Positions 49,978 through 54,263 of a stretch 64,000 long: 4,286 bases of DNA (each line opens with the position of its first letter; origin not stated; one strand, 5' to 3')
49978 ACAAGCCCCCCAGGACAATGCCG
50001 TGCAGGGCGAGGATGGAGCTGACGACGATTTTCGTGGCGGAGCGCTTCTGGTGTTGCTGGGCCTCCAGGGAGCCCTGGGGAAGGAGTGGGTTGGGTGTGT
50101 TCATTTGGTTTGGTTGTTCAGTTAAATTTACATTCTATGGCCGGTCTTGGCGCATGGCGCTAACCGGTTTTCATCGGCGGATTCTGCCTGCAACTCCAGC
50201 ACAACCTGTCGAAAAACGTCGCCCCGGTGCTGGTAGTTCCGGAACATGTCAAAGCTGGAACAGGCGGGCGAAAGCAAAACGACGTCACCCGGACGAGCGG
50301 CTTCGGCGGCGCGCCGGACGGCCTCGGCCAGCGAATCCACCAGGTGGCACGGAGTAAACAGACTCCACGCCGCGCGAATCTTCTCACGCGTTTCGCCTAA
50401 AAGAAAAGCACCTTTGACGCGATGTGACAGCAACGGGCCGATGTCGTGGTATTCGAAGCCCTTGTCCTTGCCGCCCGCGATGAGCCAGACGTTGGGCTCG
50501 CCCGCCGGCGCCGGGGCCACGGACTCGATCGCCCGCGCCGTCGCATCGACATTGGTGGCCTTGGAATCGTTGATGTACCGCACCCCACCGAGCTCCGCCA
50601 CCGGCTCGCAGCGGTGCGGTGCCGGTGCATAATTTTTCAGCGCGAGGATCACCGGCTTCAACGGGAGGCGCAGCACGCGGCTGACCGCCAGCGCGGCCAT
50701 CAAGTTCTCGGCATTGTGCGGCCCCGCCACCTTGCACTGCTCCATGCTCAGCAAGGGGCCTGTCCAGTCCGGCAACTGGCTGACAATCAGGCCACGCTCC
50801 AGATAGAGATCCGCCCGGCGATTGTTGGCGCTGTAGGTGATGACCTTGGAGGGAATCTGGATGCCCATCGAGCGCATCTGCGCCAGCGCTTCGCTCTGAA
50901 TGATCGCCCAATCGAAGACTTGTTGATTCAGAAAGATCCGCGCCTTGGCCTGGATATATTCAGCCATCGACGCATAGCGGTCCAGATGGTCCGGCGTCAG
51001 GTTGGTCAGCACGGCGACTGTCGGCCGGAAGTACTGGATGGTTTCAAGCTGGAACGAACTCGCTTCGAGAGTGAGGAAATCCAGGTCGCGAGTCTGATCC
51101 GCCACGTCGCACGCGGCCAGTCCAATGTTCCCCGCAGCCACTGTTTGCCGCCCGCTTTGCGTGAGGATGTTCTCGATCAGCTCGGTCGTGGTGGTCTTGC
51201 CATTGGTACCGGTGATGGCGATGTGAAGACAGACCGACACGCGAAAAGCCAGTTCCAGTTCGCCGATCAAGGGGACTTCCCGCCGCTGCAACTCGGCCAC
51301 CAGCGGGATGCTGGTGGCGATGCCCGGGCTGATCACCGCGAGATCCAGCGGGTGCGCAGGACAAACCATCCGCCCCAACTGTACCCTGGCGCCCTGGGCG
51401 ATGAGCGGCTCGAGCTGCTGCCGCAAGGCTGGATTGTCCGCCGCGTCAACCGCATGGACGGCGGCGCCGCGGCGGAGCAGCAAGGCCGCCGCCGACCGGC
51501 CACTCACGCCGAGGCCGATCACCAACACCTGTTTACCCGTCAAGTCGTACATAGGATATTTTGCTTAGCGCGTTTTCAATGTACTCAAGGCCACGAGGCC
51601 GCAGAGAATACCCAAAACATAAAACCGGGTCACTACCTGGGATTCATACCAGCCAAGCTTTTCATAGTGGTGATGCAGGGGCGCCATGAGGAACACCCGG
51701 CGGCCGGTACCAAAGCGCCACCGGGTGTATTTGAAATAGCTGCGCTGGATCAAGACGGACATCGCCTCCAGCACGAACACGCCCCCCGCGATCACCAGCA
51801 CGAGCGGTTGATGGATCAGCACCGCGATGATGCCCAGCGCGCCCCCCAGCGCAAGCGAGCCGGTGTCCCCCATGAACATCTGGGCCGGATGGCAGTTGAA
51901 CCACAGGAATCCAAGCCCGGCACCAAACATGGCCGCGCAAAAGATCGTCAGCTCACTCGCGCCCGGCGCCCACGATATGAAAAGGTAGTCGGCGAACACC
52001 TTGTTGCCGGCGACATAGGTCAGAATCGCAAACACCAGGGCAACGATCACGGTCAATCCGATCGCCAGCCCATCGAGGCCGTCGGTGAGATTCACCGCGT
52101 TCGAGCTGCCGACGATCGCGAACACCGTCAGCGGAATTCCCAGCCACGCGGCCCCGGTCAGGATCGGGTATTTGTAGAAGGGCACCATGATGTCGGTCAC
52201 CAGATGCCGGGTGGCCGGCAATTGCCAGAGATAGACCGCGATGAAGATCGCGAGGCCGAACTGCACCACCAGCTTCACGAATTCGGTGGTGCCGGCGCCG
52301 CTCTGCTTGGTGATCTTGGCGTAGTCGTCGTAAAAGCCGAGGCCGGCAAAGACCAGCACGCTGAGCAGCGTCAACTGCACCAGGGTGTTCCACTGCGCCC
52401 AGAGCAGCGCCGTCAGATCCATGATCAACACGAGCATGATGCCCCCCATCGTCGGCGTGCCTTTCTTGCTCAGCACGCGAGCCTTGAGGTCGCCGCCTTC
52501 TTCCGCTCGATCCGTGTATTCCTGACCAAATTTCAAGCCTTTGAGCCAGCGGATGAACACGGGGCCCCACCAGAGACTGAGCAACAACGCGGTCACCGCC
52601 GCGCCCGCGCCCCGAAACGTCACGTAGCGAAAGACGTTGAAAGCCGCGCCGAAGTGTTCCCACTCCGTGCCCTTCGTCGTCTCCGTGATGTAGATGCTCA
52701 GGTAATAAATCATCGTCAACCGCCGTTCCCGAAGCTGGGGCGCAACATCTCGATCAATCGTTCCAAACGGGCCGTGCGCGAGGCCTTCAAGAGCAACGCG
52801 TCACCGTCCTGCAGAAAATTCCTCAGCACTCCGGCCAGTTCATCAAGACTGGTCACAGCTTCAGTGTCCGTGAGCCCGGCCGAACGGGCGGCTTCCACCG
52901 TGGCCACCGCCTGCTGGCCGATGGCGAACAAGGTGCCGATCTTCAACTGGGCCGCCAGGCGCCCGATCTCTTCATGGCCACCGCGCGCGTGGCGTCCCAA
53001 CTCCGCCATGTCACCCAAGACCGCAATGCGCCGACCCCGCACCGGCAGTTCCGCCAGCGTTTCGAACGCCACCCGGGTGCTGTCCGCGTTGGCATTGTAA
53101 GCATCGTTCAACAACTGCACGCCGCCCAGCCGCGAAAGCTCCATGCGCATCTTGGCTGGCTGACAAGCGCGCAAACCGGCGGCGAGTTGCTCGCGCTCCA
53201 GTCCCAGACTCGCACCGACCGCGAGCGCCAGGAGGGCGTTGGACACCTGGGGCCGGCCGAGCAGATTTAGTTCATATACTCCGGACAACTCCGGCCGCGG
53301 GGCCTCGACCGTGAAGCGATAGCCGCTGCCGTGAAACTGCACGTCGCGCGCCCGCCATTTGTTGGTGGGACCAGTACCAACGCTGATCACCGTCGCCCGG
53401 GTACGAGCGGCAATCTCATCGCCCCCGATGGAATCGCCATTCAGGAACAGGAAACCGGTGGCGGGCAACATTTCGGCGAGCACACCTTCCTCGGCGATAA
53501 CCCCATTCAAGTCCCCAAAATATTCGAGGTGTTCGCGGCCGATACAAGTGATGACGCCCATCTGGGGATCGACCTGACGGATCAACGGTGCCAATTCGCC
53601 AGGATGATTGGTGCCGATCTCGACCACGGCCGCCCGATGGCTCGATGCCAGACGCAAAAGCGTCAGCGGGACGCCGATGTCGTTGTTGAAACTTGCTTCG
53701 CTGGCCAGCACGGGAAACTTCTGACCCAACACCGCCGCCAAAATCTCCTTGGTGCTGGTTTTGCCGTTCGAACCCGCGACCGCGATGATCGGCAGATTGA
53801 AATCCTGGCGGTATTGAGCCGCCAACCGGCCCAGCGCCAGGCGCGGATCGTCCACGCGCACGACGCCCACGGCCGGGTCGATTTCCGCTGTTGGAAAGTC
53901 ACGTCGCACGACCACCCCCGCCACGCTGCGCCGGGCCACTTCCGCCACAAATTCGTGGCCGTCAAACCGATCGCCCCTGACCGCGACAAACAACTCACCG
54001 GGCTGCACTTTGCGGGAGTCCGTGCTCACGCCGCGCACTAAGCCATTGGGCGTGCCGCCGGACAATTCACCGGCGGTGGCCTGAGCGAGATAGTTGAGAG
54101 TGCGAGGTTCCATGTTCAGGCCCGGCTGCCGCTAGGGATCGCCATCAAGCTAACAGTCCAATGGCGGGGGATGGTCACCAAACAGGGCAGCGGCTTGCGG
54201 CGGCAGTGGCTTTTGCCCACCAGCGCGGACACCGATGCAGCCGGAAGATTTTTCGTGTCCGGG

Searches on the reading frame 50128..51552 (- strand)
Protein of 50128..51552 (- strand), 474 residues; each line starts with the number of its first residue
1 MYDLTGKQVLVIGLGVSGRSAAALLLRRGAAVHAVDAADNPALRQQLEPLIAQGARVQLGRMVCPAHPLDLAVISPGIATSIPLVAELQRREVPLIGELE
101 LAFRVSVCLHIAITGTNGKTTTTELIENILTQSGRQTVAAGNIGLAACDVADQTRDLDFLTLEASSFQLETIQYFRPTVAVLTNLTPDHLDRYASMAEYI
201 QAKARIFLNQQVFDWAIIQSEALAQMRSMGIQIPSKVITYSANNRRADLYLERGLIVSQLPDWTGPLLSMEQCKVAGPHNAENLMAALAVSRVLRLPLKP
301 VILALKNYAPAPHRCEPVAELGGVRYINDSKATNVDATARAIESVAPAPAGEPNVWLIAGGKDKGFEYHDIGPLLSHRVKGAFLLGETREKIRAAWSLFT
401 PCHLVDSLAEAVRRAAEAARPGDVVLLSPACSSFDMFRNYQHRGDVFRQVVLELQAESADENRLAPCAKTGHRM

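Call 70: search_protein_families(library=pfam, proteins=[window:50128-51552:-], max_evalue=0.00001)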
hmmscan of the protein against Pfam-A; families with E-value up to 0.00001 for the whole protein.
window:50128-51552:- (474 aa): 3 families
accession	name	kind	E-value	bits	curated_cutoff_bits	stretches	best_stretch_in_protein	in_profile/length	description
PF08245.18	Mur_ligase_M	-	3.8e-32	112.3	24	1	113-290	1-199/200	Mur ligase middle domain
PF02875.26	Mur_ligase_C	-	1e-17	65.6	28.4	1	313-431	1-127/127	Mur ligase, glutamate ligase domain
PF21799.2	MurD-like_N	-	1.2e-10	41.9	27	1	7-97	1-88/88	Mur ligase MurD-like, N-terminal domain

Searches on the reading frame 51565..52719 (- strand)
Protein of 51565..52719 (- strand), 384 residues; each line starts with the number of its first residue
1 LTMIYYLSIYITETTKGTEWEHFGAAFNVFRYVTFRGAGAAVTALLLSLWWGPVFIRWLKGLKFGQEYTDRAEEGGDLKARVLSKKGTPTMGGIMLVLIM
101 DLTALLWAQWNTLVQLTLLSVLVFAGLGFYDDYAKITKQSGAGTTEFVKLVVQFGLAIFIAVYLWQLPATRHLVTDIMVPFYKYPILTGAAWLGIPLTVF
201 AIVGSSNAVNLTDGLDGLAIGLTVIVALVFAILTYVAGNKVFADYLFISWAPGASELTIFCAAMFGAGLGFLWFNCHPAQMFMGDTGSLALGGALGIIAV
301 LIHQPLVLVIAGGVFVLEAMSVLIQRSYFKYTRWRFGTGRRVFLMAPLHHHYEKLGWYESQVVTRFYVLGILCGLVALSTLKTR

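Call 70: search_protein_families(library=pfam, proteins=[window:51565-52719:-], max_evalue=0.00001)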
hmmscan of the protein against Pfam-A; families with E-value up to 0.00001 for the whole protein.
window:51565-52719:- (384 aa): 1 family
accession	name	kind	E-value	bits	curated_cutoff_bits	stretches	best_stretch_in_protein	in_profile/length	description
PF00953.26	Glycos_transf_4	-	6.8e-33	114.4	27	1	117-302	4-159/160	Glycosyl transferase family 4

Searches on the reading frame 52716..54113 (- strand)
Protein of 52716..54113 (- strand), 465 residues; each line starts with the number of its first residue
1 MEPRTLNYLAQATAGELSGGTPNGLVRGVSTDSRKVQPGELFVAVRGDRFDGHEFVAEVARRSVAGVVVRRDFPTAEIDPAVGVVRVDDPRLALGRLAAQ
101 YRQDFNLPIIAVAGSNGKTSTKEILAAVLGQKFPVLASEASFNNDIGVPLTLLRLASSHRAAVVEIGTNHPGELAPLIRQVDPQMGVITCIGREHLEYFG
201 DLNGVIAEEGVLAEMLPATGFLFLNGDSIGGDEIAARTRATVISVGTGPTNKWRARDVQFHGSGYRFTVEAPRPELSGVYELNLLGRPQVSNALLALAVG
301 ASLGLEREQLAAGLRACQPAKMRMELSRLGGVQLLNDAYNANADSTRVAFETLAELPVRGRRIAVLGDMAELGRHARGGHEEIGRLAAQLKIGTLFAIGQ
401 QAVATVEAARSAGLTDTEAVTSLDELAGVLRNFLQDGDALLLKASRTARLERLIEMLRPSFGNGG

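Call 70: search_protein_families(library=pfam, proteins=[window:52716-54113:-], max_evalue=0.00001)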
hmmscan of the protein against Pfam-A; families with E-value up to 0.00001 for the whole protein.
window:52716-54113:- (465 aa): 3 families
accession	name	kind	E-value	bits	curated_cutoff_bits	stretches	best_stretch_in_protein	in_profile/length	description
PF08245.18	Mur_ligase_M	-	5.3e-35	121.6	24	1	112-299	1-199/200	Mur ligase middle domain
PF02875.26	Mur_ligase_C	-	1.3e-15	58.8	28.4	1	322-446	1-127/127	Mur ligase, glutamate ligase domain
PF01225.30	Mur_ligase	-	8.8e-08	32.9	21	1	26-102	2-95/95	Mur ligase family, catalytic domain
